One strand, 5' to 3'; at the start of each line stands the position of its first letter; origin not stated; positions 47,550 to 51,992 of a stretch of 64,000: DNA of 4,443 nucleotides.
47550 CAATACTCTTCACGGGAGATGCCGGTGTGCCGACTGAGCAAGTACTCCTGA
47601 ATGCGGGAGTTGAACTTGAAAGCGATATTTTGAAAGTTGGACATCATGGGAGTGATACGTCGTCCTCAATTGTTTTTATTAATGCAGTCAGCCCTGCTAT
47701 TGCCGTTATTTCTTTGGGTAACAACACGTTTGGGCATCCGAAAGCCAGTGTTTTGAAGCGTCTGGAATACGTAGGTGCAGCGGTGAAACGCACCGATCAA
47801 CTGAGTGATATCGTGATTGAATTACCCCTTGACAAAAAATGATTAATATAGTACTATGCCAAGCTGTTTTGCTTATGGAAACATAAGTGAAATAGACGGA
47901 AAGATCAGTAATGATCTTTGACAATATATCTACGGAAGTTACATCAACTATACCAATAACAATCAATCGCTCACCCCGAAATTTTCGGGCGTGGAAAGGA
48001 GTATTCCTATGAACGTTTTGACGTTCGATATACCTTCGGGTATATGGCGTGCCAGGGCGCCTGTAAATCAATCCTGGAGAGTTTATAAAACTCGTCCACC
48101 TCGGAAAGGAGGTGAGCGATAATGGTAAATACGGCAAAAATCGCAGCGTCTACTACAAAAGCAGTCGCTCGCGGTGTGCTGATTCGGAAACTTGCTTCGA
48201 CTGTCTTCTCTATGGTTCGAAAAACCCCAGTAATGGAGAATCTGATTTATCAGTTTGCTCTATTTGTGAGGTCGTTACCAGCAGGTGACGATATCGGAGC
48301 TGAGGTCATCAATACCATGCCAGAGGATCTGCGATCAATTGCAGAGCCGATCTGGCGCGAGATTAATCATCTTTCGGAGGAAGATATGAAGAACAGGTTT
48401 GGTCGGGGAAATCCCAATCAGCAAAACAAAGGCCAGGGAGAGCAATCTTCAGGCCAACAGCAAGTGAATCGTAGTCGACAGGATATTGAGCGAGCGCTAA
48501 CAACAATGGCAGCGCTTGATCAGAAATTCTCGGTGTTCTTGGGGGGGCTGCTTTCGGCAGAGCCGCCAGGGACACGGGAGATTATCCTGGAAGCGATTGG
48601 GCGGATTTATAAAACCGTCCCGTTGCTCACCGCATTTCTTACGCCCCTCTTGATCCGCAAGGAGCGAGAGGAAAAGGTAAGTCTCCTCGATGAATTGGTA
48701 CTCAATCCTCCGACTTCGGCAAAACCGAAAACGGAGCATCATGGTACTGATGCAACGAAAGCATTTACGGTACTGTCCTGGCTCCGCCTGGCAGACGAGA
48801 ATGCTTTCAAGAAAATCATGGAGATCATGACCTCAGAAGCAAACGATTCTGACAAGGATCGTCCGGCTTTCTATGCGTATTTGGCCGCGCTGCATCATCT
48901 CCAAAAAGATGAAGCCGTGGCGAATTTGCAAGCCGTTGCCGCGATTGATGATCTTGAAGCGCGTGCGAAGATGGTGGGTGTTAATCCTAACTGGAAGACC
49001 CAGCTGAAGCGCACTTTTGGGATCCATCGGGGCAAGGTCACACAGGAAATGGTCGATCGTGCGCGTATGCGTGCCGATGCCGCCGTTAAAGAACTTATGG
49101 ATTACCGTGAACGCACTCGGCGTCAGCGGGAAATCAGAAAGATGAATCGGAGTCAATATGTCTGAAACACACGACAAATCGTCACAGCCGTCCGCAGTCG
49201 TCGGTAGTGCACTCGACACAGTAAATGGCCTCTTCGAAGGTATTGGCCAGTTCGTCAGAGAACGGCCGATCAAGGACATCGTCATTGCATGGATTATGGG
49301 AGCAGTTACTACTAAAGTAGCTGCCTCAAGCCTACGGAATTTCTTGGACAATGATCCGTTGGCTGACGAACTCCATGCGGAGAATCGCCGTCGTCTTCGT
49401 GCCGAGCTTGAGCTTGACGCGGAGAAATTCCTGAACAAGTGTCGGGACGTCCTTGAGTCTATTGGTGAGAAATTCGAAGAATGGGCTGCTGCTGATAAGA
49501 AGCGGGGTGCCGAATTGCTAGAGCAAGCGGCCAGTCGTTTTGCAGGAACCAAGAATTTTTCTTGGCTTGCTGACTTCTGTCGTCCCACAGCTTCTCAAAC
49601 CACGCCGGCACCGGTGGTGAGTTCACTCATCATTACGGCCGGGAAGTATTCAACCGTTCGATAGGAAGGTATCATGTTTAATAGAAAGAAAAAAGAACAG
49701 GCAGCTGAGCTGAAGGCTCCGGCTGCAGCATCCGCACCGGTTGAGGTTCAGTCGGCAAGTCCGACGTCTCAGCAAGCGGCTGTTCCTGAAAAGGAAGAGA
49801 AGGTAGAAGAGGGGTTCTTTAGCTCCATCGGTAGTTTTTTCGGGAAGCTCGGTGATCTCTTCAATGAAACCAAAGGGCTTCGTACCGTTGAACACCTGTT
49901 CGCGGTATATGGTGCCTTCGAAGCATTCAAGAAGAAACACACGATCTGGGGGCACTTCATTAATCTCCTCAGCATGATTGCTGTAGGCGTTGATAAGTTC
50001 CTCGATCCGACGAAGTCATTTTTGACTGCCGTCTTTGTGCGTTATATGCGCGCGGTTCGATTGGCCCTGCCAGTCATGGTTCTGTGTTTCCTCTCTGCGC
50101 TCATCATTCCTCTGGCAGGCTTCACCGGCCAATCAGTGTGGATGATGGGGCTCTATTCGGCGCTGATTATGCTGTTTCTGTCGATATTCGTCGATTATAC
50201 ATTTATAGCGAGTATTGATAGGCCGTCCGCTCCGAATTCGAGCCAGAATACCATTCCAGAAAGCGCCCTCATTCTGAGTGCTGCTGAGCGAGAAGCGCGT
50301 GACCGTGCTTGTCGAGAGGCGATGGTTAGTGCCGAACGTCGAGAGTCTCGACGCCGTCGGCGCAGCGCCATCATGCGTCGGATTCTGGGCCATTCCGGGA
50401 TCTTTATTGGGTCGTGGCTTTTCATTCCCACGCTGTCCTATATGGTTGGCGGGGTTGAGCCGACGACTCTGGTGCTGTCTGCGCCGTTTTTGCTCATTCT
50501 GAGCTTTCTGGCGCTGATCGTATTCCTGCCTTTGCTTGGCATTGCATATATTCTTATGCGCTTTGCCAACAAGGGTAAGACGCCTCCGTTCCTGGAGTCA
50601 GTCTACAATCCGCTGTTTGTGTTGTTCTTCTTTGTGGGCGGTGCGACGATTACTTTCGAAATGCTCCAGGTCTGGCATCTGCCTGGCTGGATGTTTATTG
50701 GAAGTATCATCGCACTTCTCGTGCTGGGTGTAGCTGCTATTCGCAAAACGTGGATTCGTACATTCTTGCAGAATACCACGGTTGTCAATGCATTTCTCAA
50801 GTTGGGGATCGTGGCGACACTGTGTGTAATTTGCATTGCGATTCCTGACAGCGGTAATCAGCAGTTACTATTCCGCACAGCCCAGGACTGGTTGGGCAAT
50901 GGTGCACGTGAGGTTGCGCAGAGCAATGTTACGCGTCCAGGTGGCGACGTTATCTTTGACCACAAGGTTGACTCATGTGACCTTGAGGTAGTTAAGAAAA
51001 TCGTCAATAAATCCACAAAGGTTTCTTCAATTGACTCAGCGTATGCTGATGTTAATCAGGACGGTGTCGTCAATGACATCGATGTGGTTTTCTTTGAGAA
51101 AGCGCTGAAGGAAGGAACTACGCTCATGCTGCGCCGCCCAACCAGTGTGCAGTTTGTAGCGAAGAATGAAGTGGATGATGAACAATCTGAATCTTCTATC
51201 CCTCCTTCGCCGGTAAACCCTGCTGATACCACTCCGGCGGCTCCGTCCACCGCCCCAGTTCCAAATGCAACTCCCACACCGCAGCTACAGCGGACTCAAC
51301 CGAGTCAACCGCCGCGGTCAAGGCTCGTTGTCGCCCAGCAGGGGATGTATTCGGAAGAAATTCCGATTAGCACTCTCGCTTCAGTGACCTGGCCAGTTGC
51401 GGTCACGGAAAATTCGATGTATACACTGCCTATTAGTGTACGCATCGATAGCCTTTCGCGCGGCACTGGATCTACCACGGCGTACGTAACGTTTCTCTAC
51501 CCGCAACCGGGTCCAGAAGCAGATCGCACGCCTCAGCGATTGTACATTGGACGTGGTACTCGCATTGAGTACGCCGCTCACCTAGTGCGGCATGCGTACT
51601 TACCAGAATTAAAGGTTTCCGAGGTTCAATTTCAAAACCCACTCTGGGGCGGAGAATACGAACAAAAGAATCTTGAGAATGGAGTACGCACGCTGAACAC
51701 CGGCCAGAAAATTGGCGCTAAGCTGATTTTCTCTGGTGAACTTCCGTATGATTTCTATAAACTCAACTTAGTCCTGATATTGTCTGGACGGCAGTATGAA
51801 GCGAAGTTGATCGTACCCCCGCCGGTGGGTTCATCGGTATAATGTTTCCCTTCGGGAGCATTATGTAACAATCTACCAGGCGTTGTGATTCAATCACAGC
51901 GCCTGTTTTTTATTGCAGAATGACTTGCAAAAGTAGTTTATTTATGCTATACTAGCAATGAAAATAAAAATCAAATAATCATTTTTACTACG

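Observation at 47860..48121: Densely structured leader with mutually exclusive helices that sequester the Shine-Dalgarno: candidate orphan riboswitch / RNA switch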

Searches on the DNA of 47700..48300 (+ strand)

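Call 4: search_rna_families(source=window, start=47700, end=48300, threshold=evalue, max_evalue=10)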
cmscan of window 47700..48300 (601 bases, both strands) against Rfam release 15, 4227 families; matches with E-value up to 10: 2.
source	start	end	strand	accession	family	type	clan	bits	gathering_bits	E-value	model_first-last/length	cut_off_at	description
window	47805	47872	+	RF01587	snoR10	Gene; snRNA; snoRNA; CD-box;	-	24.1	65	0.72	1-71/71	no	small nucleolar RNA snoR10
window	48056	48160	+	RF00409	SNORA7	Gene; snRNA; snoRNA; HACA-box;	CL00025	23.3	100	0.014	1-140/140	no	Small nucleolar RNA SNORA7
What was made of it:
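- On Any described RNA family (Rfam 15): In 47700-48300 at E <= 10 there are only two chance snoRNA hits far below threshold (call 4).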

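Call 73: build_rna_model(alignment_id=A8, structure=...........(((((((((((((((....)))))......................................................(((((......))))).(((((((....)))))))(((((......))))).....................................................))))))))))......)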
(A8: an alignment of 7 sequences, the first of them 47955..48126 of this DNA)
Model R1 built from alignment A8 (7 sequences, 209 columns); structure: as given.
model positions 165; base pairs 32; branch points 3; effective number of sequences 3.1; information 0.59 bits per position. Calibrated on 0.2 Mb of random sequence (short: E-values are rough).
structure used (alignment columns):
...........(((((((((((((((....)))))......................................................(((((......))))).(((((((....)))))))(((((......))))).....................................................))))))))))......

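Call 74: search_with_rna_model(model_id=R1, sources=[window, L001, L002, L003, L005, L021, L022, L015, L016, L017, L018, L019, L020], max_evalue=1, make_alignment=true)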
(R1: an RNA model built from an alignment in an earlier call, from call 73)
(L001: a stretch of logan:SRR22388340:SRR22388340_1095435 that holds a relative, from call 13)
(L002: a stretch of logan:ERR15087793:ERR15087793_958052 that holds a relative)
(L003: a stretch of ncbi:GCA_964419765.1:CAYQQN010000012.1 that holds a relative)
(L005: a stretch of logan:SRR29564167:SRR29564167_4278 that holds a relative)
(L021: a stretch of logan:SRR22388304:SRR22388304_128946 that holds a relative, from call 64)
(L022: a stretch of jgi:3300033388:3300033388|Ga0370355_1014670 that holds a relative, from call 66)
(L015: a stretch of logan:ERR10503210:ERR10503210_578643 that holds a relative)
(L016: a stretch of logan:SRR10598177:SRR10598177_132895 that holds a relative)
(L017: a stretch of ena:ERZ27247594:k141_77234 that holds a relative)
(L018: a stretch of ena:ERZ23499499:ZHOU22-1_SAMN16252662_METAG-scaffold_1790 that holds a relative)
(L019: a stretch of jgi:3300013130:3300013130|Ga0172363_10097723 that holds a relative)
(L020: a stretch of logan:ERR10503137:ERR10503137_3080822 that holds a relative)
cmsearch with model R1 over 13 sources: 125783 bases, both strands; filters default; matches with E-value up to 1: 13.
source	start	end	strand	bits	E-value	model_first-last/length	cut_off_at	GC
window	47957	48126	+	166.5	5.9e-44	1-165/165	no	0.47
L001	981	1151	+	161.6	1.4e-42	1-165/165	no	0.5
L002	1806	1968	+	136.2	1.3e-35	1-165/165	no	0.51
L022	2818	3005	+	124.8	1.7e-32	1-165/165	no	0.48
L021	1140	1296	+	108.2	6.1e-28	1-165/165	no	0.48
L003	7002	7154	+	104.6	5.9e-27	1-165/165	no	0.5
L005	7584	7742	+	79.6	4.3e-20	1-165/165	no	0.46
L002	1808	1968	-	17.2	0.0061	13-165/165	5'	0.51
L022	2825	3007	-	14.4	0.035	1-165/165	no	0.48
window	47962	48128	-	13.3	0.068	1-165/165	no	0.47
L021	1144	1298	-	13.3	0.068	1-165/165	no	0.48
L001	986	1153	-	13.1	0.078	1-165/165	no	0.5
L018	1826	1874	-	10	0.55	1-165/165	no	0.51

Alignment A9: 13 matches aligned to the model, 293 columns, each read 5' to 3' on its own strand. Consensus structure (alignment columns), stored with it:
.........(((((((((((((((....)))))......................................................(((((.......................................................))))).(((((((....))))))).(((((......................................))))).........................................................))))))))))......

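Call 75: search_with_rna_model(model_id=R1, sources=[window, L001, L002, L003, L005, L021, L022], max_evalue=1e-10, make_alignment=true)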
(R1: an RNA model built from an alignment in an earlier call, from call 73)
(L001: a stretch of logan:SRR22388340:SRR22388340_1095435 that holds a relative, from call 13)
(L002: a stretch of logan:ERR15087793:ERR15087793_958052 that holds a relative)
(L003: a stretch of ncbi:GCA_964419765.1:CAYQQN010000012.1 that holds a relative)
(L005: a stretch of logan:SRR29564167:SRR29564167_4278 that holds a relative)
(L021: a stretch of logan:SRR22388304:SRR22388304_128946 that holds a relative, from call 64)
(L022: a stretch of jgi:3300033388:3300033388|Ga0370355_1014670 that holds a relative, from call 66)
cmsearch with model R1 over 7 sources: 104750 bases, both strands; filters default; matches with E-value up to 1e-10: 7.
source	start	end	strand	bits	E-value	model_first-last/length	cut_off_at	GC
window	47957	48126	+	166.5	4.9e-44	1-165/165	no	0.47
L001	981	1151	+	161.6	1.1e-42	1-165/165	no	0.5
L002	1806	1968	+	136.2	1e-35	1-165/165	no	0.51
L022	2818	3005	+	124.8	1.4e-32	1-165/165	no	0.48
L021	1140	1296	+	108.2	5.1e-28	1-165/165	no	0.48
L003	7002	7154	+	104.6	4.9e-27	1-165/165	no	0.5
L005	7584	7742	+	79.6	3.6e-20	1-165/165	no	0.46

Alignment A10: 7 matches aligned to the model, 207 columns, each read 5' to 3' on its own strand. Consensus structure (alignment columns), stored with it:
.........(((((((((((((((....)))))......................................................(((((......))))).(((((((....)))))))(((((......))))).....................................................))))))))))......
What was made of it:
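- The covariance model scores 80-166 bits on the + strand and 17 bits or less on the - strand (calls 74, 75).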

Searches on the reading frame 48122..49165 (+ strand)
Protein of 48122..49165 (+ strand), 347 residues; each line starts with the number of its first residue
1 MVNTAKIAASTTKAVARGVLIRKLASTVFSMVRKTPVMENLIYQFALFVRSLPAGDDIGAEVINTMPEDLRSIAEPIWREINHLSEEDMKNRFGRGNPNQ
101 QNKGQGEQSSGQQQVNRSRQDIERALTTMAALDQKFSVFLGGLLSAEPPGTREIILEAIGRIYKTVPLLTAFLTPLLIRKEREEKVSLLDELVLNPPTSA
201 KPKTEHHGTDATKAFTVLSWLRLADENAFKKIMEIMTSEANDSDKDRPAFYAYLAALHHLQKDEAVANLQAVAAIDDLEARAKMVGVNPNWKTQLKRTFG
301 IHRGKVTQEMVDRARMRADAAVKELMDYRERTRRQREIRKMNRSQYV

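Call 9: search_protein_families(library=pfam, proteins=[window:48122-49165:+], max_evalue=0.01)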
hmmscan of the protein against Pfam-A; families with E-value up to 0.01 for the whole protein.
window:48122-49165:+ (347 aa): 0 families

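Call 11: find_homologous_proteins(query=window:48122-49165:+)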
Query window:48122-49165:+ (347 aa): 2 proteins with E <= 0.001 among 5594 candidates.
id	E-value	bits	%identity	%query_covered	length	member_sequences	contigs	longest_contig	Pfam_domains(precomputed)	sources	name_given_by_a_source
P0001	1.1e-204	697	100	91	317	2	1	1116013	-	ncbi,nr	ncbi:MAG: hypothetical protein HZC01_03720 [Candidatus Kerfeldbacteria bacterium]|nr:hypothetical pr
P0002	3.7e-145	501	72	95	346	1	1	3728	-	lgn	-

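Call 13: find_encoding_contigs(protein=P0002, flank=10000)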
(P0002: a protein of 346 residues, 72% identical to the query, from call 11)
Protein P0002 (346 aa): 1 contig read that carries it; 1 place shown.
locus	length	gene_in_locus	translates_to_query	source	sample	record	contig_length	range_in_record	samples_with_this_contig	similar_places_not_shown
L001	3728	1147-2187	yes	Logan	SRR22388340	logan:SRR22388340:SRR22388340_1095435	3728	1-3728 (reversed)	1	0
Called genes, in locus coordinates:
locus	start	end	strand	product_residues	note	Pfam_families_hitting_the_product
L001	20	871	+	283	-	PF25281:MBL_MAP1B (weak), PF00753:Lactamase_B, PF23023:Anti-Pycsar_Apyc1 (weak), PF12706:Lactamase_B_2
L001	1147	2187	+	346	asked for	-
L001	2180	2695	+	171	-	-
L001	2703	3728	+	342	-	?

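Call 19: search_protein_families(library=phrogs, proteins=[window:48122-49165:+], max_evalue=0.01)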
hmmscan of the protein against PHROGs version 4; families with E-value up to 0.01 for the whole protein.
window:48122-49165:+ (347 aa): 0 families

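Call 35: find_homologous_proteins(query=A3, max_evalue=0.001)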
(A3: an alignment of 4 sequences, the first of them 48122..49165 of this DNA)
Query A3 (4 sequences) (347 aa, profile of the alignment): 3 proteins with E <= 0.001 among 8000 candidates.
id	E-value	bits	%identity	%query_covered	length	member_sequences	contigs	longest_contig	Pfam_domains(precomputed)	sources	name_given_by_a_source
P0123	1.2e-152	526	-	-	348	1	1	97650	-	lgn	-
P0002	6.4e-141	488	72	95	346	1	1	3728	-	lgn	-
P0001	4.7e-123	429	100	91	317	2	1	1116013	-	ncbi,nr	ncbi:MAG: hypothetical protein HZC01_03720 [Candidatus Kerfeldbacteria bacterium]|nr:hypothetical pr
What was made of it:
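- Tried and rejected: These found only 2-3 relatives (calls 11, 35).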

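Call 36: search_protein_representatives(protein=window:48122-49165:+)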
Query: 347 residues. Proteins with E-value up to 0.001 (for the whole library): 11; up to 1e-10: 5; up to 1e-30: 1. The best 11 are listed.
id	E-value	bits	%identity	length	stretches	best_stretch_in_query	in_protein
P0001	3.5e-205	696.6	100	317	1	31-347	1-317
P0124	8.7e-19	84.3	30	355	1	9-304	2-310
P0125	1.1e-18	84.0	34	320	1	13-298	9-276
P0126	5.7e-15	71.8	28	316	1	12-320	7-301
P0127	1.7e-12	63.7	31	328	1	13-299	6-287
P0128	6.6e-09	51.9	28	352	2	211-338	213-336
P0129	6.8e-09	51.9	30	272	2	19-86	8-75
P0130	1.2e-07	47.8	29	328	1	13-296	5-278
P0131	1.9e-06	43.8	29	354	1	13-339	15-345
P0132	1.1e-04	38.0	27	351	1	12-298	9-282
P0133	3.5e-04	36.4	25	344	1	17-299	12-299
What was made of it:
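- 48122..49165 (+): Main gene: a 347-aa orphan protein, first gene of an operon of dockerin, FG-GAP, beta-helix and adhesin-like proteins. The full HMMER search lists eleven proteins, the window's own plus ten distant relatives (call 36).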

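Call 54: search_protein_families(library=ncbifam, proteins=[window:48122-49165:+], max_evalue=0.01)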
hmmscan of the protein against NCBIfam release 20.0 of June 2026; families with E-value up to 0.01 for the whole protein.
window:48122-49165:+ (347 aa): 0 families
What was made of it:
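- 48122..49165 (+): No Pfam, PHROG or NCBIfam hit (calls 9, 19, 54).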

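Call 62: predict_structure(alignment_id=A7)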
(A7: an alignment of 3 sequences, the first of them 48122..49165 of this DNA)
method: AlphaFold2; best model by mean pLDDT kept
length: 347 residues; sequences in the alignment: 3
mean_pLDDT: 39.9   pTM: 0.27
mean pLDDT of the five models: 39.9, 39.9, 39.4, 38.8, 38.6
residues with pLDDT >= 90: 0; 70-90: 1; 50-70: 23; < 50: 323
segments of 3 or more residues with pLDDT < 50: 1-78, 80-84, 86-88, 93-322, 345-347
pLDDT, mean of each block of 10 residues (from residue 1): 28 30 40 43 46 39 40 47 48 42 28 33 37 41 39 40 40 42 37 31 34 36 38 38 40 41 43 44 39 31 36 42 53 65 49
secondary structure, 60 per line:
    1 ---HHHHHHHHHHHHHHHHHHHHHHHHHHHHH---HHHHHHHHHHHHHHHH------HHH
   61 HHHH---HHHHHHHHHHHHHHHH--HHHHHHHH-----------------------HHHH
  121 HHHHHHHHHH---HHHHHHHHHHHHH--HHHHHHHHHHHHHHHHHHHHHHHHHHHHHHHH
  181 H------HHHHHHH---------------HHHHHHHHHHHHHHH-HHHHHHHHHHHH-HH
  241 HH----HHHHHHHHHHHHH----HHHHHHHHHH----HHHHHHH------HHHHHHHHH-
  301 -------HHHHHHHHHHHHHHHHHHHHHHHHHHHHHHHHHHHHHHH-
elements in order: H4-32 H36-51 H58-64 H68-83 H86-93 H117-130 H134-146 H149-181 H188-194 H210-224 H226-237 H239-242 H247-259 H264-273 H278-284 H291-299 H308-346
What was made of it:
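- Tried and rejected: AlphaFold model of the orphan protein. pLDDT was 39.9, so it was unusable and no fold search was run (call 62).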

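Call 63: search_protein_families(library=pfam, proteins=[P0124, P0125, P0126, P0127, P0128, P0129, P0130, P0131, P0132, P0133], max_evalue=0.01)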
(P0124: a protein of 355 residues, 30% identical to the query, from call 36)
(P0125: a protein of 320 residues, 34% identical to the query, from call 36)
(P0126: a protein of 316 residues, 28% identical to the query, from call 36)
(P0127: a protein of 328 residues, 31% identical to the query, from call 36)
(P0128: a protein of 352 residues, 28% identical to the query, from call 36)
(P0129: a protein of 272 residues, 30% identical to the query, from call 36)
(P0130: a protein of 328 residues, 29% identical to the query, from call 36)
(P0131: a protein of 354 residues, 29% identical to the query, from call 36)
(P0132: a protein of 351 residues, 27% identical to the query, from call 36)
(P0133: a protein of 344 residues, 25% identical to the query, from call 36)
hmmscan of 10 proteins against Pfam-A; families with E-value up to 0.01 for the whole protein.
P0124 (355 aa): 0 families

P0125 (320 aa): 0 families

P0126 (316 aa): 0 families

P0127 (328 aa): 0 families

P0128 (352 aa): 0 families

P0129 (272 aa): 0 families

P0130 (328 aa): 0 families

P0131 (354 aa): 0 families

P0132 (351 aa): 0 families

P0133 (344 aa): 0 families

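Call 64: find_encoding_contigs(protein=P0125, flank=3000, max_places=2)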
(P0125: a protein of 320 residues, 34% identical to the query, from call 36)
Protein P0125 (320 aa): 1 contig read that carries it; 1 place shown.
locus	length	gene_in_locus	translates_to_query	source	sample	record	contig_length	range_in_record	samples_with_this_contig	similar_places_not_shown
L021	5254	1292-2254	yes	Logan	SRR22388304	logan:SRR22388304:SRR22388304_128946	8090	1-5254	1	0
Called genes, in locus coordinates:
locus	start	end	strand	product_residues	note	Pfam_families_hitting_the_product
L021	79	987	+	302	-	PF00753:Lactamase_B, PF12706:Lactamase_B_2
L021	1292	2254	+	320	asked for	-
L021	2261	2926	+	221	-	PF20990:DUF2207_C (weak)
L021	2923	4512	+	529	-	-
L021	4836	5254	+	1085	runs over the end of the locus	?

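Call 66: find_encoding_contigs(protein=P0124, flank=3000, max_places=2)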
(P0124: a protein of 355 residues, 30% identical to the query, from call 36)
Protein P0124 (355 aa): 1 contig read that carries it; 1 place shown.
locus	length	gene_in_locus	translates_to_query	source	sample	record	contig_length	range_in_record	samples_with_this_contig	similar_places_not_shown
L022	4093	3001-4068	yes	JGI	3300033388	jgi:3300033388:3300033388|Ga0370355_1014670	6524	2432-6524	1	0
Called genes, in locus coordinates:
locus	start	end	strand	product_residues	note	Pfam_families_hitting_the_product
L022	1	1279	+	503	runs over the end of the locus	PF13567:DUF4131, PF03772:Competence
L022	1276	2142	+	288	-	PF00753:Lactamase_B, PF12706:Lactamase_B_2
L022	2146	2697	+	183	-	PF01797:Y1_Tnp (weak)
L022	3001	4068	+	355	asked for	-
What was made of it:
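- Tried and rejected: The exhaustive search listed eleven proteins, the window's own plus ten distant relatives (call 36), of which only two could be located before the look-up cap (calls 64, 66).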

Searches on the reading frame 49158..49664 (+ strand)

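Call 9: search_protein_families(library=pfam, proteins=[window:49158-49664:+], max_evalue=0.01)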
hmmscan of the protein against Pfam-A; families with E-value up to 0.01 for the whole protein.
window:49158-49664:+ (168 aa): 1 family
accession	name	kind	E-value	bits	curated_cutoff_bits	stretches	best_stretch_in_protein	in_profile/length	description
PF20459.4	DUF6712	-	0.0072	16.7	25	0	71-115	73-117/121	Family of unknown function (DUF6712)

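Call 19: search_protein_families(library=phrogs, proteins=[window:49158-49664:+], max_evalue=0.01)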
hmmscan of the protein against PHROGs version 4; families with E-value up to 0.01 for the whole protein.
window:49158-49664:+ (168 aa): 0 families

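Call 54: search_protein_families(library=ncbifam, proteins=[window:49158-49664:+], max_evalue=0.01)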
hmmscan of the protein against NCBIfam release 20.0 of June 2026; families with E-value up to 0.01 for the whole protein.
window:49158-49664:+ (168 aa): 0 families

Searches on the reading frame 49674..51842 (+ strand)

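Call 9: search_protein_families(library=pfam, proteins=[window:49674-51842:+], max_evalue=0.01)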
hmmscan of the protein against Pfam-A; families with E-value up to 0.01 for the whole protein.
window:49674-51842:+ (722 aa): 2 families
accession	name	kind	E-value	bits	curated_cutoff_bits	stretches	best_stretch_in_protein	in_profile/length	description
PF00404.24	Dockerin_1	-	4e-11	43.4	22.9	1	424-478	2-56/57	Dockerin type I domain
PF04534.17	Herpes_UL56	-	0.0067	16.4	25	0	191-253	54-117/197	Herpesvirus UL56 protein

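Call 19: search_protein_families(library=phrogs, proteins=[window:49674-51842:+], max_evalue=0.01)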
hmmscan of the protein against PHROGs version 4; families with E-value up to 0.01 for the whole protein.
window:49674-51842:+ (722 aa): 0 families

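Call 54: search_protein_families(library=ncbifam, proteins=[window:49674-51842:+], max_evalue=0.01)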
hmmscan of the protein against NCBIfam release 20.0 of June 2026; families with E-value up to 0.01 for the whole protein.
window:49674-51842:+ (722 aa): 1 family
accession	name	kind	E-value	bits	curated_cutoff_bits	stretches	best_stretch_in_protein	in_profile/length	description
NF049990.1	CellobisidaseCelK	equivalog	0.00044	18.5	1700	1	423-478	829-882/889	cellulose 1,4-beta-cellobiosidase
